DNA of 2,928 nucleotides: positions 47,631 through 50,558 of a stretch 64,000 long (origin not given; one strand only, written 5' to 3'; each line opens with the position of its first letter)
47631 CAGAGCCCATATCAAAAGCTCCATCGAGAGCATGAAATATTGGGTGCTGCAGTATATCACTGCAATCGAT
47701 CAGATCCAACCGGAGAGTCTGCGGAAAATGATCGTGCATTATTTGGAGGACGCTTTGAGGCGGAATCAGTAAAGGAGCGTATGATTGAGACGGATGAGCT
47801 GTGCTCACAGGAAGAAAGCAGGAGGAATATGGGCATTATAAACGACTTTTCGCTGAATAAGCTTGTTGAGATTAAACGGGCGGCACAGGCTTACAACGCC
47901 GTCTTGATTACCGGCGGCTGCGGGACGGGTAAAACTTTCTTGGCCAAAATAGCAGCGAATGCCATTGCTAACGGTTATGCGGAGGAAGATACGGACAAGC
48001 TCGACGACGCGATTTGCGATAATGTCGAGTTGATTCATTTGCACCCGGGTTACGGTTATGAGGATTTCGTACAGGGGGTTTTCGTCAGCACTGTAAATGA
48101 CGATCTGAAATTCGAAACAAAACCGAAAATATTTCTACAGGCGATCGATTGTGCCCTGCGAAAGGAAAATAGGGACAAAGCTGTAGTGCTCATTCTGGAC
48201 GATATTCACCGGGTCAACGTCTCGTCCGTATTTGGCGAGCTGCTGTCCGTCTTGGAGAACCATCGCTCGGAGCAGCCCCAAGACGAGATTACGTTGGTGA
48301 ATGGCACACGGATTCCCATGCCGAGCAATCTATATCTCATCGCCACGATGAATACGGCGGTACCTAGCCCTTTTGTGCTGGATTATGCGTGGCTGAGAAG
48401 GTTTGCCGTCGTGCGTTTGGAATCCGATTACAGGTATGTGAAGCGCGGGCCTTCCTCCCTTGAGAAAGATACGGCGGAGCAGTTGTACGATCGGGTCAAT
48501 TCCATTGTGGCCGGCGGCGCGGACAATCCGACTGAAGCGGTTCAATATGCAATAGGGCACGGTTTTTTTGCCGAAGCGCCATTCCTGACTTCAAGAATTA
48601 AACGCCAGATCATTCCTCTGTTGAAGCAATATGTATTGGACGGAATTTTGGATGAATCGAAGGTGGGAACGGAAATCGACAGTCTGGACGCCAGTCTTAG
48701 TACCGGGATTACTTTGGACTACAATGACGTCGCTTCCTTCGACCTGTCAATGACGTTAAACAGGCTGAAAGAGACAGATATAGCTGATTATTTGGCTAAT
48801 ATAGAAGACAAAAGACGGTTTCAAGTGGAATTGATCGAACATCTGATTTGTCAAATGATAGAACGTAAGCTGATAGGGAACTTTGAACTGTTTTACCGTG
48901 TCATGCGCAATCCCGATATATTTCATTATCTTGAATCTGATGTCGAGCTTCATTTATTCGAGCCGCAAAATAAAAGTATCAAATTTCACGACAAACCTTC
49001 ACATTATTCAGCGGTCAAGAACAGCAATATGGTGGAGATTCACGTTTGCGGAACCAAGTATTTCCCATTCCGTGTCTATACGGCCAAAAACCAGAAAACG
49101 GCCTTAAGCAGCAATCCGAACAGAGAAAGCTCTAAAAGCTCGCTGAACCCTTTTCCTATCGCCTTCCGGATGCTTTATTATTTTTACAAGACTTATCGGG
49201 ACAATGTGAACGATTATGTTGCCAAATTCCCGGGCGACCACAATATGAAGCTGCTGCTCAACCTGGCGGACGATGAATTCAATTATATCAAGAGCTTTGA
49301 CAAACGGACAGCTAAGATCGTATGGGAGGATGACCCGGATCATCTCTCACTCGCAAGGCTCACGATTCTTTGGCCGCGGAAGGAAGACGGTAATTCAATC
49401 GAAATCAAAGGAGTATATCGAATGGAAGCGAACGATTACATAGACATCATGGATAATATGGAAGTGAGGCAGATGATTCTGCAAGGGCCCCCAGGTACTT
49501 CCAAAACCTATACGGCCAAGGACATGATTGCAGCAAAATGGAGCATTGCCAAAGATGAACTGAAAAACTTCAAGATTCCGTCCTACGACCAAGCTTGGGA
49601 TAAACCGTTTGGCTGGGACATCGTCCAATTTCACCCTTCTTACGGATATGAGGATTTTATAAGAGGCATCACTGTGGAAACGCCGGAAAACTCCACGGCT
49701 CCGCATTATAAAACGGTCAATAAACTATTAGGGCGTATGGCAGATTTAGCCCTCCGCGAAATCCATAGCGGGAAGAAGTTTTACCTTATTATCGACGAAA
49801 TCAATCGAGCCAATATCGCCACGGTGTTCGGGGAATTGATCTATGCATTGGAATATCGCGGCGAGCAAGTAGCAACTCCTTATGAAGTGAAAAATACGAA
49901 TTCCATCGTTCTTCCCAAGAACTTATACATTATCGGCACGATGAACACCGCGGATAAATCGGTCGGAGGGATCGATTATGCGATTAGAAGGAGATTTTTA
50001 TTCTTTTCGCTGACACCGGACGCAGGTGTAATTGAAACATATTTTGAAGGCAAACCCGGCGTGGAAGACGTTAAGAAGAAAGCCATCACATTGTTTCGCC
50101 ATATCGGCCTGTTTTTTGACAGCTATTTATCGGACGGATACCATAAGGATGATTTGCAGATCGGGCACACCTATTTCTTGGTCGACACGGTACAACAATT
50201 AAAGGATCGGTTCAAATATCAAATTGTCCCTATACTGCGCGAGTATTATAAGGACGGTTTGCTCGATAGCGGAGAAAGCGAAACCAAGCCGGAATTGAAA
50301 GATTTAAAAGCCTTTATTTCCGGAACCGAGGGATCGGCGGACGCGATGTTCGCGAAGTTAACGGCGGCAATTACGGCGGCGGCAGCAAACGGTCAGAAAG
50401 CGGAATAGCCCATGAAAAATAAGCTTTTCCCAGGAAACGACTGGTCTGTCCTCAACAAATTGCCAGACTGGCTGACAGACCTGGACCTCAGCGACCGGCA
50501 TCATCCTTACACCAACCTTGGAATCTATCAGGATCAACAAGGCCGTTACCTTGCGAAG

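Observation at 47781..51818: Atypical McrBC-like pair: McrB homologue carries two tandem AAA+ GTPase modules (first degenerate), no N-terminal reader domain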

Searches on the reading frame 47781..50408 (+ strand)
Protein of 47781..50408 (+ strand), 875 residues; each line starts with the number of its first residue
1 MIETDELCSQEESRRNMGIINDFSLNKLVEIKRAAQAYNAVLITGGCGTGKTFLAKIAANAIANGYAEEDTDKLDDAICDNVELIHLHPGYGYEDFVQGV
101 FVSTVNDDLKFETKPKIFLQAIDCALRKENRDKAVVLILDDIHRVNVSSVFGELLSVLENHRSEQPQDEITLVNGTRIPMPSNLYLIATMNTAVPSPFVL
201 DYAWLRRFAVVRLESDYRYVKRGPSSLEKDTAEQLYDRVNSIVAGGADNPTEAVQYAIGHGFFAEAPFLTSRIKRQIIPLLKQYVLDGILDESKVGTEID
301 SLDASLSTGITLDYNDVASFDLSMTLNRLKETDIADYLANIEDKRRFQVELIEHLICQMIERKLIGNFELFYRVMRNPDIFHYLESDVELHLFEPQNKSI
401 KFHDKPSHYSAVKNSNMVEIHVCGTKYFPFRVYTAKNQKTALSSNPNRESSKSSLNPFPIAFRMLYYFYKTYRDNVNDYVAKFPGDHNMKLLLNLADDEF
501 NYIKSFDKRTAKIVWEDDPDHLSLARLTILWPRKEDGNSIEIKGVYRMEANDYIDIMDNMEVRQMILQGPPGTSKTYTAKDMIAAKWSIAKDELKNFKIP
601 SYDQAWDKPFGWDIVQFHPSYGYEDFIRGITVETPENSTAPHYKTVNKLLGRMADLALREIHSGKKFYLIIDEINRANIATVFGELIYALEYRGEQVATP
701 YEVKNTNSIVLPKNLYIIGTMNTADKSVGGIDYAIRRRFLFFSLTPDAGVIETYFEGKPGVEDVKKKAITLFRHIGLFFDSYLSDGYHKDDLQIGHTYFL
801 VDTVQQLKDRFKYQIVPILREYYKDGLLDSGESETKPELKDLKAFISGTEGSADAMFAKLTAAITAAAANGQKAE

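Call 3: search_protein_families(library=pfam, proteins=[window:47781-50408:+], max_evalue=0.01)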
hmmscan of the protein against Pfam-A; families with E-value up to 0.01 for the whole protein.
window:47781-50408:+ (875 aa): 15 families
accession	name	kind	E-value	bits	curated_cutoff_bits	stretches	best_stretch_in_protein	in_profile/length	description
PF07728.20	AAA_5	-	1.9e-27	96.4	22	2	41-208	2-139/139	AAA domain (dynein-related subfamily)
PF00004.35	AAA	-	4.3e-10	40.6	21.2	1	41-210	1-125/131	ATPase family associated with various cellular activities (AAA)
PF13401.12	AAA_22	-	6.6e-09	36.6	27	1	40-159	7-109/130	AAA domain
PF13191.12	AAA_16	-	8.1e-08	33.4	32.6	1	28-149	15-148/167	AAA ATPase domain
PF20720.3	nSTAND3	-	7.3e-06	26.2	27.2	1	30-66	9-46/155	Novel STAND NTPase 3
PF13245.12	AAA_19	-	2.1e-05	25.1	25.1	0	36-62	9-35/134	AAA domain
PF05496.18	RuvB_N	-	3.4e-05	24.1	27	0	32-63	27-58/159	Holliday junction DNA helicase RuvB P-loop domain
PF01695.23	IstB_IS21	-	0.00058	19.9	24.1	0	36-66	91-121/238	IstB-like ATP binding protein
PF13604.12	AAA_30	-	0.002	18.4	27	0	39-63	19-43/191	AAA domain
PF00158.32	Sigma54_activat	-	0.0021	18.2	20.2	0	29-59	13-43/168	Sigma-54 interaction domain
PF12775.13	AAA_7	-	0.0029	17.6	25.8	0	33-60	28-55/181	P-loop containing dynein motor region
PF00308.24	Bac_DnaA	-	0.0036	17.9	23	0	20-64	15-60/162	Bacterial DnaA ATPAse domain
PF02562.22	PhoH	-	0.0045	16.9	27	0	34-59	15-40/205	PhoH-like protein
PF13173.12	AAA_14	-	0.0071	16.8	27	0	39-66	3-32/129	AAA domain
PF01078.27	Mg_chelatase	-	0.0097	15.8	20.3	0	34-64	18-48/207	Magnesium chelatase, subunit ChlI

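Call 4: search_protein_families(library=padloc, proteins=[window:47781-50408:+], max_evalue=0.01)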
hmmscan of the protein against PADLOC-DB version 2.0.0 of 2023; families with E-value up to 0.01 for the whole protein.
window:47781-50408:+ (875 aa): 8 families
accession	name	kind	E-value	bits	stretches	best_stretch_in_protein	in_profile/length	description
PDLC03547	REase_II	-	8.7e-18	62.2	2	615-739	295-438/585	Type II restriction enzyme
PDLC03448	REase_II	-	6.9e-12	42.3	1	665-745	625-722/857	Type II restriction enzyme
PDLC02196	IetA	-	0.00029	18.4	0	561-586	121-145/374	-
PDLC04140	mad8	-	0.00045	17.8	0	40-91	29-69/314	mads_8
PDLC00915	TRIP13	-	0.0018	15.7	0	38-68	63-93/302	TRIP13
PDLC04232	IetA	-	0.0021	15.5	0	34-62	112-140/330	-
PDLC02195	IetA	-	0.0044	14.4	0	34-61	133-160/395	-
PDLC01323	Cas3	-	0.0054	14.5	0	330-392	70-115/294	CAS-I-D; effector_G3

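Call 6: search_protein_families(library=ncbifam, proteins=[window:47781-50408:+], max_evalue=0.01)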
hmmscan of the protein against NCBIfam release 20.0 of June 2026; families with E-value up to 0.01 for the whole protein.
window:47781-50408:+ (875 aa): 15 families
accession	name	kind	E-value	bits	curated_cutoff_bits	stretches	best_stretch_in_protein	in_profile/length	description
NF008457.0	PRK11331.1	equivalog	1.9e-49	168.6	637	2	563-748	195-359/459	5-methylcytosine-specific restriction enzyme subunit McrB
NF005304.0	PRK06835.1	equivalog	3.1e-05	23.2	215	1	10-62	158-207/330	ATP-binding protein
NF038214.1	IS21_help_AAA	equivalog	0.0001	22.1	200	0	38-66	90-119/232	IS21-like element helper ATPase IstB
TIGR02928.1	TIGR02928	subfamily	0.00039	19.4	181.3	0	39-70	41-72/366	orc1/cdc6 family replication initiation protein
TIGR01447.1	recD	equivalog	0.00046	18.9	310.15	0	34-55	159-180/597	exodeoxyribonuclease V subunit alpha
NF000868.0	PRK00080.1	equivalog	0.0018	17.2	282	0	33-64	46-77/330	Holliday junction branch migration DNA helicase RuvB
TIGR03689.1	pup_AAA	equivalog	0.002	16.9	504.75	0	38-72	216-250/512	proteasome ATPase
TIGR00635.1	ruvB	equivalog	0.0024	16.9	299.05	0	33-63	25-55/305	Holliday junction branch migration DNA helicase RuvB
NF005992.0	PRK08116.1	subfamily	0.0025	17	189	0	40-63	116-139/269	hypothetical protein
NF004962.0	PRK06305.1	equivalog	0.003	16.8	559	1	28-72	32-73/465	DNA polymerase III subunits gamma and tau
NF042959.1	IteA_antiphage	equivalog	0.0056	15.9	510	0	557-586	120-148/367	anti-phage ATPase IteA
TIGR01448.2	helicase_RecD2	equivalog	0.0074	14.5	500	0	36-60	329-353/713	SF1B family DNA helicase RecD2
NF003069.1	PRK03992.1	subfamily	0.0092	15.2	500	0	39-61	166-188/379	proteasome-activating nucleotidase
TIGR00362.1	DnaA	equivalog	0.0095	15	343.9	0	21-64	119-163/437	chromosomal replication initiator protein DnaA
TIGR01241.2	FtsH_fam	equivalog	0.0095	14.7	600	0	35-59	192-216/598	ATP-dependent zinc metalloprotease FtsH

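Call 7: search_solved_structures(query=window:47781-50408:+, max_evalue=0.01, show_alignments=3)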
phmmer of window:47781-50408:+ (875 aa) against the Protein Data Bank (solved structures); distinct sequences matched with E-value up to 0.01: 5.
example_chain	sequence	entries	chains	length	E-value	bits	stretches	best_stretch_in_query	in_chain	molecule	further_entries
6ut3_A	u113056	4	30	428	1e-27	99.7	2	665-824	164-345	GTPase subunit of restriction endonuclease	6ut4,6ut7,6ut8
6ut5_A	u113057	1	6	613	2.6e-27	98.3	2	665-824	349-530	GTPase subunit of restriction endonuclease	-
6hz4_A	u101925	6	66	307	2.3e-25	91.9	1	563-825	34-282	5-methylcytosine-specific restriction enzyme B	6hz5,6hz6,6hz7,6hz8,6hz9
6ut6_A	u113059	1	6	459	1e-24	89.7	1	563-824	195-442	5-methylcytosine-specific restriction enzyme B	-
7vsr_A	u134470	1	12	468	1.1e-24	89.7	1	563-824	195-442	5-methylcytosine-specific restriction enzyme B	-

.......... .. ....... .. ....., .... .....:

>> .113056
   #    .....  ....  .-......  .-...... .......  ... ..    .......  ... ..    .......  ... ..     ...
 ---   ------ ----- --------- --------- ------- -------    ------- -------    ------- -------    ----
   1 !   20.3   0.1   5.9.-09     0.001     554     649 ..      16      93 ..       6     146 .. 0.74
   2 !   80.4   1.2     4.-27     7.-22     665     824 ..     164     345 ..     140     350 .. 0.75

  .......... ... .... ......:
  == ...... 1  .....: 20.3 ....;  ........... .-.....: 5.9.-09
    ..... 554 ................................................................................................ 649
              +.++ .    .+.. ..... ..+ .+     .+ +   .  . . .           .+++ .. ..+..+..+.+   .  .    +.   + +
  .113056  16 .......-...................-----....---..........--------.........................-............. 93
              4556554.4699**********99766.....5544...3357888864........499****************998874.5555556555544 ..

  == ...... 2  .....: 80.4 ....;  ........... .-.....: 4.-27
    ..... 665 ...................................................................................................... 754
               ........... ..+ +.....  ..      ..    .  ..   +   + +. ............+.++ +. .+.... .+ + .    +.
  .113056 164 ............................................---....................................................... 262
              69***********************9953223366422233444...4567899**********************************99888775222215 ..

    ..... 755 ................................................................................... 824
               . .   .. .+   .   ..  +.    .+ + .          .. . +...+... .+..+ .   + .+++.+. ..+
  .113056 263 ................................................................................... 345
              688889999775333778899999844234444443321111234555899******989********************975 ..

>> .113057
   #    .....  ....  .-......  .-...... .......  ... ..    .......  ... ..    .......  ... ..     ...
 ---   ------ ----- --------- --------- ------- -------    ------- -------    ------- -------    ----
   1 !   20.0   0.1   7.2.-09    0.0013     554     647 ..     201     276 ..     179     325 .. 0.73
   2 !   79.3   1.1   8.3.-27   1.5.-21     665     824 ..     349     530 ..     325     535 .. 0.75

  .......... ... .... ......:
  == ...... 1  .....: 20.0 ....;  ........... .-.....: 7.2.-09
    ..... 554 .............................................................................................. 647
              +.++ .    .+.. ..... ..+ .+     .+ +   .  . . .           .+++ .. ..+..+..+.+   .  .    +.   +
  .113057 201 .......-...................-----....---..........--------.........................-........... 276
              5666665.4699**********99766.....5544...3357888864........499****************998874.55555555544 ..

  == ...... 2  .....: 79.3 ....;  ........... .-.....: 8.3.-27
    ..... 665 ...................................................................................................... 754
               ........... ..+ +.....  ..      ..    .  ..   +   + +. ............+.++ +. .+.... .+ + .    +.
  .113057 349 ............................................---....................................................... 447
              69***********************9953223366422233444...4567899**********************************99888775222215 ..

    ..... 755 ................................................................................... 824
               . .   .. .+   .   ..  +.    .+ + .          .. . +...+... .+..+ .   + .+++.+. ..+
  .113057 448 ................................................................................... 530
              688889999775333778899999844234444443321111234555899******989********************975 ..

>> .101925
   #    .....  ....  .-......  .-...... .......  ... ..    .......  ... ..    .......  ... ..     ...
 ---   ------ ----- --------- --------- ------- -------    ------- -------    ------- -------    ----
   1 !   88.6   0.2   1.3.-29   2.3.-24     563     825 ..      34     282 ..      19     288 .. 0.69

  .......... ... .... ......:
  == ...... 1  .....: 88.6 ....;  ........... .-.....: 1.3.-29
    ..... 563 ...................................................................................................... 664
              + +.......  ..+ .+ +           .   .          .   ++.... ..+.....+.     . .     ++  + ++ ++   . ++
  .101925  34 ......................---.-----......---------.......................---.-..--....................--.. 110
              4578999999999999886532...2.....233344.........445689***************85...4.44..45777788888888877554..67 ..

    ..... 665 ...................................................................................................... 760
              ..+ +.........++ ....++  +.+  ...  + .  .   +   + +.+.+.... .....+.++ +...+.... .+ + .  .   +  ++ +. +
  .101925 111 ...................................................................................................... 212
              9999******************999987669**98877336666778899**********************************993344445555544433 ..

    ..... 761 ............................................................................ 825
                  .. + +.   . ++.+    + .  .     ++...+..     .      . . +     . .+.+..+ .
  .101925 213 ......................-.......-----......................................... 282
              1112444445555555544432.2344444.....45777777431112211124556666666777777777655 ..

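Call 11: find_homologous_proteins(query=window:47781-50408:+, max_evalue=0.00001)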
Query window:47781-50408:+ (875 aa): 336 proteins with E <= 0.00001 among 8000 candidates; the best 120 are listed.
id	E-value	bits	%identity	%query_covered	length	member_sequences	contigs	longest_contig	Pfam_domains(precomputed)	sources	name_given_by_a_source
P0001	0.0e+0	2000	100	100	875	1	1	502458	PF28529.1,PF13245.13,PF00004.36,PF13401.13,PF07728.21,PF20720.4,PF13191.13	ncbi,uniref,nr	ncbi:AAA family ATPase [Paenibacillus thalictri]|uniref:AAA family ATPase n=1 Tax=Paenibacillus thal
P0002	5.9e-135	469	36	91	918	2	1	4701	PF28529.1,PF07728.21,PF20720.4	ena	-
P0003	5.0e-133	463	38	92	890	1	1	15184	PF28529.1,PF12775.14,PF00004.36,PF13401.13,PF07728.21,PF20720.4,PF13191.13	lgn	-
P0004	1.2e-131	458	37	92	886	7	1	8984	PF13173.13,PF24883.3,PF28529.1,PF12775.14,PF13245.13,PF00004.36,PF13401.13,PF01637.25,PF07728.21,PF20720.4,PF13191.13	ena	-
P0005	2.6e-131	457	34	94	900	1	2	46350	PF28529.1,PF07728.21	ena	-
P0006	9.5e-131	455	35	91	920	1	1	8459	PF28529.1,PF00004.36,PF07728.21,PF20720.4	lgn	-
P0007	1.3e-130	455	37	94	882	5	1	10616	PF28529.1,PF12775.14,PF00004.36,PF13401.13,PF07728.21,PF20720.4,PF13191.13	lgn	-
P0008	3.4e-129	450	36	90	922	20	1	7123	PF28529.1,PF07728.21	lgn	-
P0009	9.4e-129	449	35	92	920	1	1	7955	PF28529.1,PF07728.21,PF20720.4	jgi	-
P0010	2.6e-128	447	36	92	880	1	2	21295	PF24883.3,PF28529.1,PF12775.14,PF13245.13,PF00004.36,PF13401.13,PF07728.21,PF20720.4,PF13191.13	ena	-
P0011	6.5e-128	446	36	93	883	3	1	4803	PF28529.1,PF12775.14,PF00004.36,PF13401.13,PF07728.21,PF20720.4,PF13191.13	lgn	-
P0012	1.5e-127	445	37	92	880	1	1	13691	PF13173.13,PF24883.3,PF28529.1,PF12775.14,PF13245.13,PF00004.36,PF13401.13,PF07728.21,PF20720.4,PF13191.13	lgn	-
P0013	9.6e-127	442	37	92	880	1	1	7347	PF24883.3,PF28529.1,PF12775.14,PF13245.13,PF00004.36,PF13401.13,PF01637.25,PF07728.21,PF20720.4,PF13191.13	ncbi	-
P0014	2.9e-126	441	36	91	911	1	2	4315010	PF28529.1,PF12775.14,PF13245.13,PF00004.36,PF07728.21,PF20720.4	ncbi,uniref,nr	ncbi:AAA family ATPase [Clostridium estertheticum]|uniref:AAA family ATPase n=1 Tax=Clostridium este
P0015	3.7e-126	440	36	92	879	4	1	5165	PF28529.1,PF12775.14,PF02367.24,PF00004.36,PF13401.13,PF07728.21,PF20720.4,PF13191.13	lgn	-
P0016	3.8e-126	440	36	94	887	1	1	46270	PF13173.13,PF03266.22,PF00004.36,PF13401.13,PF01637.25,PF07728.21,PF13191.13,PF24883.3,PF28529.1,PF12775.14,PF02367.24,PF20720.4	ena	-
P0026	3.1e-108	381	34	90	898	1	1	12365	PF13173.13,PF28529.1,PF00910.29,PF00004.36,PF13401.13,PF07728.21,PF20720.4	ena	-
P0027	3.9e-104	367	34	90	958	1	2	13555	PF28529.1,PF07728.21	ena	-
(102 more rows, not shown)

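Call 20: find_encoding_contigs(protein=P0016, flank=6000, max_places=2)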
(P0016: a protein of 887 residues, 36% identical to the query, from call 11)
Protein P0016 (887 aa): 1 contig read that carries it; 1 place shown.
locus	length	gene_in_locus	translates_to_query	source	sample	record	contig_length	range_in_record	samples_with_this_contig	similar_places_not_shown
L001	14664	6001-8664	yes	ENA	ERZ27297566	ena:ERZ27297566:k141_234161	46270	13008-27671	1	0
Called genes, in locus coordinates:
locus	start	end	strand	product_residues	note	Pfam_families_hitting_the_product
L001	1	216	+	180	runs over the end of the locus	-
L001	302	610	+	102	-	PF01381:HTH_3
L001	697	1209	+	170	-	PF00149:Metallophos (weak)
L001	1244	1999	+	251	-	PF00149:Metallophos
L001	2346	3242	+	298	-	PF14338:Mrr_N, PF04471:Mrr_cat, PF22722:NA-iREase1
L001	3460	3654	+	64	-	PF12728:HTH_17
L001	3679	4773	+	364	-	PF00145:DNA_methylase, PF09445:Methyltransf_15 (weak)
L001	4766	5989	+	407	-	PF00145:DNA_methylase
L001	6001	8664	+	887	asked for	PF00004:AAA (faint), PF01637:ATPase_2 (faint), PF02367:TsaE (faint), PF07728:AAA_5, PF13191:AAA_16 (weak), PF13401:AAA_22 (weak), PF07728:AAA_5, PF28529:McrB_lid, +5 more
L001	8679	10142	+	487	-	PF10117:McrBC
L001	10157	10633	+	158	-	PF03852:Vsr, PF04480:DUF559 (faint), PF18741:MTES_1575 (faint)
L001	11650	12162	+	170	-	PF06970:RepA_N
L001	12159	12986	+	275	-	PF01695:IstB_IS21, PF00308:Bac_DnaA (faint)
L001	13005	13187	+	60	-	PF09035:Tn916-Xis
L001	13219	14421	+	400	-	PF02920:Integrase_DNA, PF00589:Phage_integrase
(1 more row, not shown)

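Call 21: find_encoding_contigs(protein=P0005, flank=6000, max_places=2)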
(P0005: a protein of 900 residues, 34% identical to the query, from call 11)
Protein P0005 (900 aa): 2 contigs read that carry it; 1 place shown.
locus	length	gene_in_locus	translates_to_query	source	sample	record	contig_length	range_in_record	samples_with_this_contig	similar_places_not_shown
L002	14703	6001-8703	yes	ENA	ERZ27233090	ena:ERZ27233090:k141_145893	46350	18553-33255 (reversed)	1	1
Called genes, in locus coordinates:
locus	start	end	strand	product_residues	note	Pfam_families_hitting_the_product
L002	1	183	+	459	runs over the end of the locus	PF22599:SecDF_P1_head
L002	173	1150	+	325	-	PF02355:SecD_SecF_C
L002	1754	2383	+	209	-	-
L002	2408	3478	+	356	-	PF13541:ChlI, PF01078:Mg_chelatase, PF00158:Sigma54_activat, PF00493:MCM (faint), PF07728:AAA_5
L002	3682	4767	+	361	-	PF00145:DNA_methylase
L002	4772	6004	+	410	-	PF00145:DNA_methylase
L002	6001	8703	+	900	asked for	PF07728:AAA_5 (weak), PF28529:McrB_lid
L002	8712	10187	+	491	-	PF10117:McrBC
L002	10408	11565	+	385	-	PF14338:Mrr_N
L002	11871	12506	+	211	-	PF13384:HTH_23 (weak)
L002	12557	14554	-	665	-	PF00476:DNA_pol_A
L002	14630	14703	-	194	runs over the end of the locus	PF10991:Enc34_ssDNA-bd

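Call 22: find_encoding_contigs(protein=P0014, flank=6000, max_places=2)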
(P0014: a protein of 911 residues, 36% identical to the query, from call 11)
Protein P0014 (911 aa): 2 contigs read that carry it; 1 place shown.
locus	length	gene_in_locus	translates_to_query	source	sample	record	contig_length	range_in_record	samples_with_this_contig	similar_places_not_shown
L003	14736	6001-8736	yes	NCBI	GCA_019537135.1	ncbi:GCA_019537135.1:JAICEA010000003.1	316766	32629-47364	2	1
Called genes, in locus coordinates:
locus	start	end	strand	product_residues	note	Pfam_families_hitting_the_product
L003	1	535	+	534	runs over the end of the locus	PF09563:RE_LlaJI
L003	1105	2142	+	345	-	-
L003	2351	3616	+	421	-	PF09445:Methyltransf_15 (weak), PF00145:DNA_methylase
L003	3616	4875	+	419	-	PF00145:DNA_methylase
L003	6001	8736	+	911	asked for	PF00004:AAA (faint), PF07728:AAA_5, PF12775:AAA_7 (faint), PF13245:AAA_19 (faint), PF20720:nSTAND3 (weak), PF07728:AAA_5, PF28529:McrB_lid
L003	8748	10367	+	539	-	PF10117:McrBC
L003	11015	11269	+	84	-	-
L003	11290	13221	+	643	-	-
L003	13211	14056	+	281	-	-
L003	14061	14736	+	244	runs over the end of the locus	PF19866:DUF6339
